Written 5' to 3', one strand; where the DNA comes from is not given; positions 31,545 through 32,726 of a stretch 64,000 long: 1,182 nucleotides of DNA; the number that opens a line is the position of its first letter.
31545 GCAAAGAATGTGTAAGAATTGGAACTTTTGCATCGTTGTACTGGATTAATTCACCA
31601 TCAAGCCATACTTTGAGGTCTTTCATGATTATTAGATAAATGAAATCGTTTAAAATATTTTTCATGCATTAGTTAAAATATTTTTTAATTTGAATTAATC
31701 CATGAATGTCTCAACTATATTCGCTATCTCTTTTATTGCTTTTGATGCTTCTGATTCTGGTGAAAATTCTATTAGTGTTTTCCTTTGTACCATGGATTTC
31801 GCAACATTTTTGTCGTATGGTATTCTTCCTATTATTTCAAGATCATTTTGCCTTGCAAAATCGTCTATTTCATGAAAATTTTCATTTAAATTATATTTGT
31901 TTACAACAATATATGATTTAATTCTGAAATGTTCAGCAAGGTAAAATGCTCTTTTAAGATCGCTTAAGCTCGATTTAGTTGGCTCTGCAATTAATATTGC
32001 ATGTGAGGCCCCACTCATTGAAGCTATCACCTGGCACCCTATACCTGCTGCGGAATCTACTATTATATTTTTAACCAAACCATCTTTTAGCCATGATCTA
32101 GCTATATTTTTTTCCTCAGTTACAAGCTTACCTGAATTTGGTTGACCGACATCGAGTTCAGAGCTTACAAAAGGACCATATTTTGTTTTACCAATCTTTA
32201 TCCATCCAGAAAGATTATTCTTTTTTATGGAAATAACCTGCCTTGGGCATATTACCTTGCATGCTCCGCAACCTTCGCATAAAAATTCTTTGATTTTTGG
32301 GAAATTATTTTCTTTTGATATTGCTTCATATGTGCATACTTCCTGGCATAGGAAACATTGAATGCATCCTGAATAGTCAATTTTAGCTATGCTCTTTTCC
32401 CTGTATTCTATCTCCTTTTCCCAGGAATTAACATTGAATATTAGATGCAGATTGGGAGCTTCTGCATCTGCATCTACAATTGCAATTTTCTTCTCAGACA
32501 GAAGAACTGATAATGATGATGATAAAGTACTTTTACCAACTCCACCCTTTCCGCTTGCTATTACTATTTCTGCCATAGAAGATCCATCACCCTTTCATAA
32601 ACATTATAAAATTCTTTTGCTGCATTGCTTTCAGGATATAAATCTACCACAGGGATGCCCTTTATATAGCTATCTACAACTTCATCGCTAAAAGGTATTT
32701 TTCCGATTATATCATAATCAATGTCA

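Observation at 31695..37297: Functionally unassigned Fe-S ATPase module: tandem ferredoxin-insert MinD-type ATPases + NifX-like protein + DUF5320-like protein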

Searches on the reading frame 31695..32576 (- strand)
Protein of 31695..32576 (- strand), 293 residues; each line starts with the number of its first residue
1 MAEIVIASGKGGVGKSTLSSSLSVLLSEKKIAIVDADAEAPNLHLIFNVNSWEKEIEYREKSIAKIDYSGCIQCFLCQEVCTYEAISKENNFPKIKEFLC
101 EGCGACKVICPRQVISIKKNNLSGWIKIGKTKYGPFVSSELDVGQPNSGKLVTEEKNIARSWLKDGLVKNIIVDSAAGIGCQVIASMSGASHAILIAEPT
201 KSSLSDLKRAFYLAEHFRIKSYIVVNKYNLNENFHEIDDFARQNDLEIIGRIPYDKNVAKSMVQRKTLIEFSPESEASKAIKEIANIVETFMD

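Call 3: search_protein_families(library=pfam, proteins=[window:31695-32576:-], max_evalue=0.01)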
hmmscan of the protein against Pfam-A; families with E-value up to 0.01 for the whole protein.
window:31695-32576:- (293 aa): 18 families
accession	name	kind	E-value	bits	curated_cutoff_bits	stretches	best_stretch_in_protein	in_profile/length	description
PF01656.29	CbiA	-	1.7e-18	67.2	25.4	1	4-266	1-123/125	CobQ/CobB/MinD/ParA nucleotide binding domain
PF10609.15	ParA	-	1.4e-17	64.4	27.1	2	4-57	6-61/246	NUBPL iron-transfer P-loop NTPase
PF00142.24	Fer4_NifH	-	4e-12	46.6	25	1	222-288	178-244/271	4Fe-4S iron sulfur cluster binding proteins, NifH/frxC family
PF12838.12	Fer4_7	-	1.6e-09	38.5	27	2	100-120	2-22/52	4Fe-4S dicluster domain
PF02374.21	ArsA_ATPase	-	4.3e-09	36.5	24.3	1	3-55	2-55/305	Anion-transporting ATPase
PF12837.12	Fer4_6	-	3.6e-07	30.3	25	2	93-115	2-24/24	4Fe-4S binding domain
PF00037.32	Fer4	-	3.9e-07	30.1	21.1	1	94-115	2-23/24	4Fe-4S binding domain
PF14697.11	Fer4_21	-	5.3e-07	30.1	35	1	64-116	1-58/59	4Fe-4S dicluster domain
PF13614.12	AAA_31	-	1.5e-06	28.7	27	1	3-66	3-62/177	AAA domain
PF13484.11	Fer4_16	-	7.3e-06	27.1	30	0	100-118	2-20/66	4Fe-4S double cluster binding domain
PF13187.11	Fer4_9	-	1.4e-05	25.5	27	1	71-115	2-52/52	4Fe-4S dicluster domain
PF25160.1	LdpA_Fe-S-bd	-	3.2e-05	24.1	27.6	1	77-117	9-45/49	LdpA Fe-S cluster-binding domain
PF13237.11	Fer4_10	-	8.7e-05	22.8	25.5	1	65-111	3-53/53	4Fe-4S dicluster domain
PF12797.12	Fer4_2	-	8.8e-05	22.7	24.5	0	65-82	4-21/22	4Fe-4S binding domain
PF03193.22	RsgA_GTPase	-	0.00014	22.2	30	0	199-241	34-76/174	RsgA GTPase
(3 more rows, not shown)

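Call 4: search_protein_families(library=ncbifam, proteins=[window:31695-32576:-], max_evalue=0.01)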
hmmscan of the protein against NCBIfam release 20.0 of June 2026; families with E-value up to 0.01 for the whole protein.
window:31695-32576:- (293 aa): 76 families (the best 25 are shown)
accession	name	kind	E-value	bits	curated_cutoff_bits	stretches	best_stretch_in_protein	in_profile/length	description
TIGR01969.1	minD_arch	subfamily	5.7e-28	97.8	201.75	2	169-289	110-231/251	cell division ATPase MinD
TIGR01968.1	minD_bact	equivalog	1.6e-18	67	212.9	2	168-287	112-235/261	septum site-determining protein MinD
NF041136.1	MrpORP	equivalog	7.8e-18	64.9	450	2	3-58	7-64/365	iron-sulfur cluster carrier protein MrpORP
TIGR03371.1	cellulose_yhjQ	equivalog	4.4e-14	52.6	157.85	2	169-290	116-243/246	cellulose biosynthesis protein BcsQ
TIGR01287.1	nifH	equivalog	4.5e-12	45.8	394.35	1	223-288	179-244/275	nitrogenase iron protein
NF009701.0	PRK13230.1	subfamily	5.9e-12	45.2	350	1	223-288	192-257/291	nitrogenase reductase-like protein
NF033200.1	F430_CfbC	exception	7e-11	42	402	1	221-288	171-238/260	Ni-sirohydrochlorin a,c-diamide reductive cyclase ATP-dependent reductase subunit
NF040770.1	hetero_SS_HdrA2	exception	7.9e-11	40.8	1100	1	61-119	569-627/777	CoB-CoM heterodisulfide reductase HdrA2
NF038196.1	ferrodoxin_EFR1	subfamily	1.9e-10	41.2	75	1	49-121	166-235/242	EFR1 family ferrodoxin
TIGR02700.1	flavo_MJ0208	hypoth_equivalog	1.4e-09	37.6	251.35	1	58-116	132-195/234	dihydromethanopterin reductase (acceptor)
NF008079.0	PRK10818.1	equivalog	1.7e-09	37.4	508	1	4-49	5-52/270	septum site-determining protein MinD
NF041891.1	hdrA_Methbact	equivalog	2.8e-09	35.8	1300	1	55-120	559-623/762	ferredoxin:CoB-CoM heterodisulfide reductase subunit HdrA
NF005503.0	PRK07118.1-2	equivalog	9.6e-09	34.9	252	1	68-144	138-213/292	RnfABCDGE type electron transport complex subunit B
TIGR01281.1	DPOR_bchL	equivalog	9.8e-09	35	345.15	1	232-287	183-239/268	ferredoxin:protochlorophyllide reductase (ATP-dependent) iron-sulfur ATP-binding protein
NF041546.1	ParA_partition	equivalog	1.5e-08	34.5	180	1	4-39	2-39/203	ParA family partition ATPase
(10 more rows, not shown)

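Call 7: search_solved_structures(query=window:31695-32576:-, max_evalue=0.01)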
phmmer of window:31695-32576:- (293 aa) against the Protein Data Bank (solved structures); distinct sequences matched with E-value up to 0.01: 73 (the best 60 are shown).
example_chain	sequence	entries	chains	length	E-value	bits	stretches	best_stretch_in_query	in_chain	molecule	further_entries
1hyq_A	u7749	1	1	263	2.4e-14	56.5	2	171-288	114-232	CELL DIVISION INHIBITOR (MIND-1)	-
5t5i_F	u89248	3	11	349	1.9e-12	50.4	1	63-122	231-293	Tungsten formylmethanofuran dehydrogenase subunit fwdF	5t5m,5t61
1ion_A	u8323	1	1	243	2.8e-12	49.8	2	168-289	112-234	PROBABLE CELL DIVISION INHIBITOR MIND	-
7zc6_B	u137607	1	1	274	4e-12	49.3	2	69-118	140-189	RnfB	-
1g3q_A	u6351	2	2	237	5.8e-12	48.7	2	169-289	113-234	CELL DIVISION INHIBITOR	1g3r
5j1j_A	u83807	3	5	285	6.1e-12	48.7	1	170-290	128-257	Site-determining protein | Transcriptional antiactivator FleN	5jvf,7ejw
4v03_A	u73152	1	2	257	3.3e-11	46.3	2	2-49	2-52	SITE-DETERMINING PROTEIN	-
9sw6_H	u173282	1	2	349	3.6e-11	46.1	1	63-124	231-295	Tungsten formylmethanofuran dehydrogenase, subunit F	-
8pb9_A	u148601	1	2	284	6.3e-11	45.3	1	170-290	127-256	Antiactivator FleN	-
8p53_A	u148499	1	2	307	8.5e-11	44.9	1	170-290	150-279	Antiactivator FleN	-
4v02_A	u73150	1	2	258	4.6e-10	42.5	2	2-49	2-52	SITE-DETERMINING PROTEIN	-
8rvu_a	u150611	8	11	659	1.2e-08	37.8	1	54-113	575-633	H(2):CoB-CoM heterodisulfide,ferredoxin reductase subunit A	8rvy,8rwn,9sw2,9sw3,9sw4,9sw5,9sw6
8rvv_A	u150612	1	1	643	1.3e-08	37.7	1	54-113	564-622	H(2):CoB-CoM heterodisulfide,ferredoxin reductase subunit A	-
9eri_B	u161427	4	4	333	2.3e-08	37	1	55-117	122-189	Na(+)-translocating ferredoxin:NAD(+) oxidoreductase complex subunit B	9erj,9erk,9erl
4rz2_A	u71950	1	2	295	2.7e-07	33.4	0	228-285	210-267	Site-determining protein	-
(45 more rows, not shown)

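Call 18: find_homologous_proteins(query=window:31695-32576:-, max_evalue=1e-10)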
Query window:31695-32576:- (293 aa): 1600 proteins with E <= 1e-10 among 4321 candidates; the best 120 are listed.
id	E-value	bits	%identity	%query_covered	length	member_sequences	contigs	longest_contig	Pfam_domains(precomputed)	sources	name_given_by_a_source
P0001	2.0e-187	639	99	100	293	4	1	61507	PF00142.25,PF14697.12,PF10609.16,PF01656.30,PF13614.13,PF12837.13,PF00037.33,PF12838.13,PF02374.22,PF13187.12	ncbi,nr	ncbi:MAG: ATP-binding protein [Thermoplasmata archaeon]|nr:ATP-binding protein [Thermoplasmata archa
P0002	8.3e-163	558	83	100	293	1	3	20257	PF00142.25,PF14697.12,PF10609.16,PF01656.30,PF12837.13,PF00037.33,PF06564.19,PF12838.13,PF02374.22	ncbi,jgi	ncbi:MAG: P-loop NTPase [Thermoplasmata archaeon]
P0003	3.4e-157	540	81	100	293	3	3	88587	PF00142.25,PF14697.12,PF10609.16,PF01656.30,PF12837.13,PF00037.33,PF12838.13,PF02374.22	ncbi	ncbi:MAG: P-loop NTPase [Thermoplasmata archaeon]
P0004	1.3e-156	538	81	100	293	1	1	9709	PF00142.25,PF14697.12,PF10609.16,PF01656.30,PF12797.13,PF00037.33,PF12838.13,PF02374.22,PF13237.12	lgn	-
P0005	1.5e-156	538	80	100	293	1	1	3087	PF00142.25,PF14697.12,PF10609.16,PF01656.30,PF12797.13,PF12837.13,PF00037.33,PF13484.12,PF12838.13,PF02374.22,PF13187.12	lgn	-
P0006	7.2e-155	532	79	100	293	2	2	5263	PF00142.25,PF14697.12,PF10609.16,PF01656.30,PF12797.13,PF00037.33,PF12838.13,PF02374.22,PF13237.12,PF13187.12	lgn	-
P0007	3.4e-154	530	78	100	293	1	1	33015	PF00142.25,PF14697.12,PF10609.16,PF01656.30,PF12797.13,PF12837.13,PF00037.33,PF13484.12,PF12838.13,PF02374.22,PF13187.12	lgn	-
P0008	1.6e-146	505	76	100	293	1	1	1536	PF00142.25,PF10609.16,PF01656.30,PF12797.13,PF12837.13,PF00037.33,PF13484.12,PF12838.13,PF02374.22,PF13187.12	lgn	-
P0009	2.7e-143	494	73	100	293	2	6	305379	PF00142.25,PF14697.12,PF10609.16,PF01656.30,PF12837.13,PF00037.33,PF06564.19,PF12838.13,PF02374.22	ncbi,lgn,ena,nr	ncbi:MAG: ATP-binding protein [Thermoplasmatales archaeon]|nr:ATP-binding protein [Thermoplasmatales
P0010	5.0e-142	490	71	100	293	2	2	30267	PF14697.12,PF10609.16,PF01656.30,PF00037.33,PF13484.12,PF12838.13,PF02374.22,PF13237.12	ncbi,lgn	-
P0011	5.3e-142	490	71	100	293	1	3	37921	PF00142.25,PF14697.12,PF10609.16,PF12837.13,PF13484.12,PF12838.13,PF02374.22,PF01656.30,PF12797.13,PF00037.33,PF13237.12,PF13187.12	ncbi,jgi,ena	jgi:MinD superfamily P-loop ATPase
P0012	1.3e-141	489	72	100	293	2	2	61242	PF00142.25,PF14697.12,PF10609.16,PF12837.13,PF12838.13,PF03193.23,PF02374.22,PF01656.30,PF12797.13,PF00037.33,PF13237.12,PF13187.12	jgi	jgi:MinD superfamily P-loop ATPase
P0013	3.0e-141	488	71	100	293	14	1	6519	PF00142.25,PF10609.16,PF01656.30,PF00037.33,PF06564.19,PF13484.12,PF12838.13,PF02374.22,PF13187.12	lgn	-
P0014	1.5e-134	466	67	100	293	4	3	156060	PF00142.25,PF14697.12,PF10609.16,PF12837.13,PF13484.12,PF12838.13,PF02374.22,PF01656.30,PF12797.13,PF00037.33,PF13237.12,PF13187.12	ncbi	ncbi:MAG: P-loop NTPase [Thermoplasmata archaeon]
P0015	2.0e-128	446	66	96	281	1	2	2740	PF14697.12,PF10609.16,PF01656.30,PF12797.13,PF12837.13,PF00037.33,PF13484.12,PF12838.13,PF13237.12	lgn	-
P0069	2.6e-101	357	58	99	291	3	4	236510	PF00142.25,PF14697.12,PF10609.16,PF01656.30,PF12797.13,PF12837.13,PF00037.33,PF13484.12,PF12838.13,PF13237.12,PF13187.12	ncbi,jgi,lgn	ncbi:MAG: P-loop NTPase [Thermoplasmata archaeon]|jgi:MinD superfamily P-loop ATPase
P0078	1.0e-85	306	51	98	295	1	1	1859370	PF00142.25,PF14697.12,PF10609.16,PF12837.13,PF12838.13,PF13534.12,PF02374.22,PF01656.30,PF12797.13,PF13614.13,PF00037.33,PF06564.19,PF13237.12,PF13183.12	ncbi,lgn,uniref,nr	ncbi:ATPase [Palaeococcus pacificus DY20341]|uniref:ATPase n=1 Tax=Palaeococcus pacificus DY20341 Ta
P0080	1.4e-85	305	51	98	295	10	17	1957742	PF00142.25,PF14697.12,PF10609.16,PF12837.13,PF12838.13,PF02374.22,PF01656.30,PF12797.13,PF13614.13,PF00037.33,PF13237.12,PF13187.12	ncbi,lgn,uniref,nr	ncbi:nucleotide-binding protein [Thermococcus paralvinellae]|uniref:ATPase, ParA/MinD family n=1 Tax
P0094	1.4e-82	295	50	98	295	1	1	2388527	PF00142.25,PF14697.12,PF10609.16,PF12837.13,PF12838.13,PF02374.22,PF01656.30,PF12797.13,PF13614.13,PF00037.33,PF13237.12,PF13187.12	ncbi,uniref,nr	ncbi:nucleotide-binding protein [Thermococcus barophilus]|uniref:MinD-like P-loop ATPase n=1 Tax=The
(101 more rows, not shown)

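Call 23: find_encoding_contigs(protein=P0094, flank=8000, max_places=2)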
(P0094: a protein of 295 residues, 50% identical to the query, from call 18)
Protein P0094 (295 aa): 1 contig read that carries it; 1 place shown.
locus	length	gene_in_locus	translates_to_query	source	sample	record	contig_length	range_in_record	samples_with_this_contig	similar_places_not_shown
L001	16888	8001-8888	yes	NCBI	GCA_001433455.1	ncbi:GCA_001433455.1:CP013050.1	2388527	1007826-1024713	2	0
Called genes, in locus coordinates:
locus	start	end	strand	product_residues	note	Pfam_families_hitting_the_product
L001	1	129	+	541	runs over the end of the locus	PF01144:CoA_trans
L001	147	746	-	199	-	PF00227:Proteasome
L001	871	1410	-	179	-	PF00571:CBS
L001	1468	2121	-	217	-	PF12840:HTH_20, PF13412:HTH_24, PF01022:HTH_5, PF09339:HTH_IclR (weak), PF12802:MarR_2 (faint)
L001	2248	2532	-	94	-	PF01918:Alba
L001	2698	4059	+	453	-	PF00206:Lyase_1, PF08328:ASL_C (weak), PF10397:ADSL_C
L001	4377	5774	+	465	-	PF17125:Methyltr_RsmF_N (weak), PF22458:RsmF-B_ferredox, PF01728:FtsJ, PF01189:Methyltr_RsmB-F, PF13847:Methyltransf_31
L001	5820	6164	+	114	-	-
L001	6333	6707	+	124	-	-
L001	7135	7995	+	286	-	PF00142:Fer4_NifH (faint), PF01656:CbiA, PF10609:ParA, PF00037:Fer4 (weak), PF12837:Fer4_6 (weak), PF14697:Fer4_21, PF12838:Fer4_7 (weak), PF13187:Fer4_9 (weak), +2 more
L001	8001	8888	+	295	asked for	PF01656:CbiA, PF02374:ArsA_ATPase (weak), PF10609:ParA, PF13614:AAA_31 (weak), PF00037:Fer4 (weak), PF12837:Fer4_6 (weak), PF13237:Fer4_10 (weak), PF14697:Fer4_21, +5 more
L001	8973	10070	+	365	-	PF04055:Radical_SAM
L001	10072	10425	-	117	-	PF02001:DUF134, PF04545:Sigma70_r4, PF08281:Sigma70_r4_2, PF13384:HTH_23 (weak)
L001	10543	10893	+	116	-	-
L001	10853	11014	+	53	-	-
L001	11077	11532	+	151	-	PF01242:PTPS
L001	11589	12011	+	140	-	PF03479:PCC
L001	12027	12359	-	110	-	PF06197:DUF998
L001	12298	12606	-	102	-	PF06197:DUF998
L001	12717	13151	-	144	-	PF02579:Nitro_FeMo-Co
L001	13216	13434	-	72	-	-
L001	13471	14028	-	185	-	PF02579:Nitro_FeMo-Co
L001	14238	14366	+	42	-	-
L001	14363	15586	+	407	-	PF00474:SSF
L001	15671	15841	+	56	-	-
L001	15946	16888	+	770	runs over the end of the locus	PF00270:DEAD, PF04851:ResIII, PF21210:RNA_helicase_helical, PF00271:Helicase_C, PF22590:Cas3-like_C_2 (faint), PF02732:ERCC4, PF12826:HHH_2, PF14520:HHH_5 (weak), +1 more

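Call 26: find_related_loci(query=A1, collection=genome_contigs, flank=10000)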
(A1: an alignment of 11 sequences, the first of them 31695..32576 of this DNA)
Query A1 (293 aa) in genome_contigs; peptide patterns used: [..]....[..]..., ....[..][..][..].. (x = any residue, [..] = any of these).
600 stretches matched a pattern (row limit reached: there are more); 338 encode a relative of the query (tblastn E <= 1e-3); the best 80 are kept; 80 distinct loci.
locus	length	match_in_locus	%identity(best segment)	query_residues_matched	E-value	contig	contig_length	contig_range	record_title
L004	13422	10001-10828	37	1-287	5e-60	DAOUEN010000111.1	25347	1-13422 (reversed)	MAG TPA_asm: Dehalococcoidia bacterium isolate N6_289 k139_799240, whole genome shotgun sequence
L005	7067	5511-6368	38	1-292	7e-60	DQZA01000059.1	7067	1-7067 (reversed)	MAG TPA_asm: Desulfobacteraceae bacterium isolate HyVt-17 Ga0136651_10005360, whole genome shotgun sequence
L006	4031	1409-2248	37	3-285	1e-59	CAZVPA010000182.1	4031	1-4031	MAG TPA_asm: uncultured Nitrososphaerota archaeon isolate SRP141552_co1_93 genome assembly, contig: NODE_12253_length_40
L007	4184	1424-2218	39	1-272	2e-59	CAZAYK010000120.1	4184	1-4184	MAG TPA_asm: uncultured Dehalococcoidaceae bacterium isolate binchicken_co19_651 genome assembly, contig: NODE_38301_len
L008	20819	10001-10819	40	4-274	2e-58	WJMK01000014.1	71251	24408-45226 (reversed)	MAG: Candidatus Micrarchaeota archaeon isolate Bin_386 k141_1228396, whole genome shotgun sequence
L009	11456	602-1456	38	1-285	2e-56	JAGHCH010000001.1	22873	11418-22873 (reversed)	MAG: Candidatus Methanomethylicota archaeon isolate AUK277 PB_MBMC_231_c_000000000084, whole genome shotgun sequence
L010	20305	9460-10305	36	1-284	5e-54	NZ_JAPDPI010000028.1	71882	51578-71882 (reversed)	Plebeiibacterium marinum strain D04 scaffold_28_length=71883, whole genome shotgun sequence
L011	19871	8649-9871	35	2-284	3e-52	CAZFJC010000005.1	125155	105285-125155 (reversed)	MAG TPA_asm: uncultured bacterium isolate binchicken_co7_184 genome assembly, contig: NODE_245_length_125155_cov_11.8334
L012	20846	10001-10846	35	3-293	4e-49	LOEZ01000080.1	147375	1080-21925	MAG: Gracilibacter sp. BRH_c7a BRHa_1005832, whole genome shotgun sequence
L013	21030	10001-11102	33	1-283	2e-48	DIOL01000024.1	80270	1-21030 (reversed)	MAG TPA_asm: Bacteroidales bacterium UBA5515 UBA5515_contig_3087, whole genome shotgun sequence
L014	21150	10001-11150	41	1-284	1e-63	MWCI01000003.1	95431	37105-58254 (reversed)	MAG: Spirochaetes bacterium ADurb.Bin218 BWY23_contig000003, whole genome shotgun sequence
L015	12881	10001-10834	34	1-281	1e-46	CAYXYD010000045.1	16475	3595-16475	MAG TPA_asm: uncultured Sphaerochaeta sp. isolate SRP191223_co1_377 genome assembly, contig: NODE_3508_length_16475_cov_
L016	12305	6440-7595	33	1-284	3e-45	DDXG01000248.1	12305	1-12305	MAG TPA_asm: Phycisphaerales bacterium UBA2266 UBA2266_contig_36741, whole genome shotgun sequence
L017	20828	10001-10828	34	1-281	1e-44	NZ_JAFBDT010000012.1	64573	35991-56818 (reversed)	Fusibacter tunisiensis strain DSM 24436 Ga0454032_12, whole genome shotgun sequence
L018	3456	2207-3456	30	1-260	7e-35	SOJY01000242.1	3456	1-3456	MAG: Candidatus Bathyarchaeum sp. isolate E44_bin4 NODE_20444_length_3456_cov_3.159953, whole genome shotgun sequence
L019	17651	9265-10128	40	1-273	3e-61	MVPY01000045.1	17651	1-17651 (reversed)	MAG: Methanobacterium sp. PtaB.Bin024 A4E25_contig000045, whole genome shotgun sequence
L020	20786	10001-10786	32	3-266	2e-44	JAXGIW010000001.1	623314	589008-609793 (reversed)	MAG: Thermovirgaceae bacterium isolate AnMBR.bin148 bin148_1, whole genome shotgun sequence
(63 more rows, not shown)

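Call 33: search_protein_families(library=pfam, proteins=[L001:13471-14028:-, L001:12717-13151:-], max_evalue=1)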
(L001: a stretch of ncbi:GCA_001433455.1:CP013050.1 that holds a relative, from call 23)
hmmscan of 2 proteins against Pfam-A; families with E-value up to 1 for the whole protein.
L001:13471-14028:- (185 aa): 1 family
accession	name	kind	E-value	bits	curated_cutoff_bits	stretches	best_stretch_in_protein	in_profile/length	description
PF02579.22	Nitro_FeMo-Co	-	5.2e-22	78.4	26.3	1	28-121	2-93/94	Dinitrogenase iron-molybdenum cofactor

L001:12717-13151:- (144 aa): 2 families
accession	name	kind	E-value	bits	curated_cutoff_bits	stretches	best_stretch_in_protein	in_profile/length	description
PF02579.22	Nitro_FeMo-Co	-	4e-22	78.7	26.3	1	13-107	2-93/94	Dinitrogenase iron-molybdenum cofactor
PF23386.1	NPP-6_helical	-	0.23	11.3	27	1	29-90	41-102/209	NPP-6, helical domain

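Call 35: search_protein_families(library=ncbifam, proteins=[L001:13471-14028:-], max_evalue=1)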
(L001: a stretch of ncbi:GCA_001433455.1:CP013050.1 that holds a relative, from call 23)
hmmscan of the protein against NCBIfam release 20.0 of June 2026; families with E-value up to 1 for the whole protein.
L001:13471-14028:- (185 aa): 1 family
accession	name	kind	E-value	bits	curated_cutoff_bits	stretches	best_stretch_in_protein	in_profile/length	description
NF041136.1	MrpORP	equivalog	4.7e-08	32.7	450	1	13-123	263-363/365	iron-sulfur cluster carrier protein MrpORP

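Call 53: find_encoding_contigs(protein=P0078, flank=10000, max_places=1)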
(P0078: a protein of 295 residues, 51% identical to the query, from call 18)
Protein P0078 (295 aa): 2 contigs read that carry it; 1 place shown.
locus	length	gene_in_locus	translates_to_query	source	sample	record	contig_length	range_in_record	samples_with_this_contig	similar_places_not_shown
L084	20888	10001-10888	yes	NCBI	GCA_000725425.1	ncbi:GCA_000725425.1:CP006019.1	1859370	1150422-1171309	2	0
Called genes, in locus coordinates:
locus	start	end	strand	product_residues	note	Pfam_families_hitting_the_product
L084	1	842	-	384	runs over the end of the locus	PF26686:DUF8575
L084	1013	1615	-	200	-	PF00227:Proteasome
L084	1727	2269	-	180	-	PF00571:CBS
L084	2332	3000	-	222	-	PF12840:HTH_20, PF01022:HTH_5, PF09339:HTH_IclR (weak), PF13412:HTH_24 (weak)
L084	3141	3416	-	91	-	PF01918:Alba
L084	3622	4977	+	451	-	PF00206:Lyase_1, PF08328:ASL_C, PF10397:ADSL_C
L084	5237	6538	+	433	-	PF00209:SNF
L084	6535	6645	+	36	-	-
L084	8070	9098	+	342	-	PF20469:OLD-like_TOPRIM (faint)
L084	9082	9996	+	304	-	PF00142:Fer4_NifH (faint), PF10609:ParA, PF01656:CbiA, PF00037:Fer4 (weak), PF12837:Fer4_6 (weak), PF12838:Fer4_7 (weak), PF13187:Fer4_9 (weak), PF14697:Fer4_21, +2 more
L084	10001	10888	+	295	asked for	PF01656:CbiA, PF02374:ArsA_ATPase (weak), PF10609:ParA, PF13614:AAA_31 (weak), PF00037:Fer4 (weak), PF13237:Fer4_10 (weak), PF14697:Fer4_21, PF10609:ParA (weak), +7 more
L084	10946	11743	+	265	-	-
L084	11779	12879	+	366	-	PF04055:Radical_SAM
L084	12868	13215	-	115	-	PF02001:DUF134, PF04545:Sigma70_r4, PF08281:Sigma70_r4_2, PF13384:HTH_23 (faint)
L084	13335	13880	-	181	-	PF00300:His_Phos_1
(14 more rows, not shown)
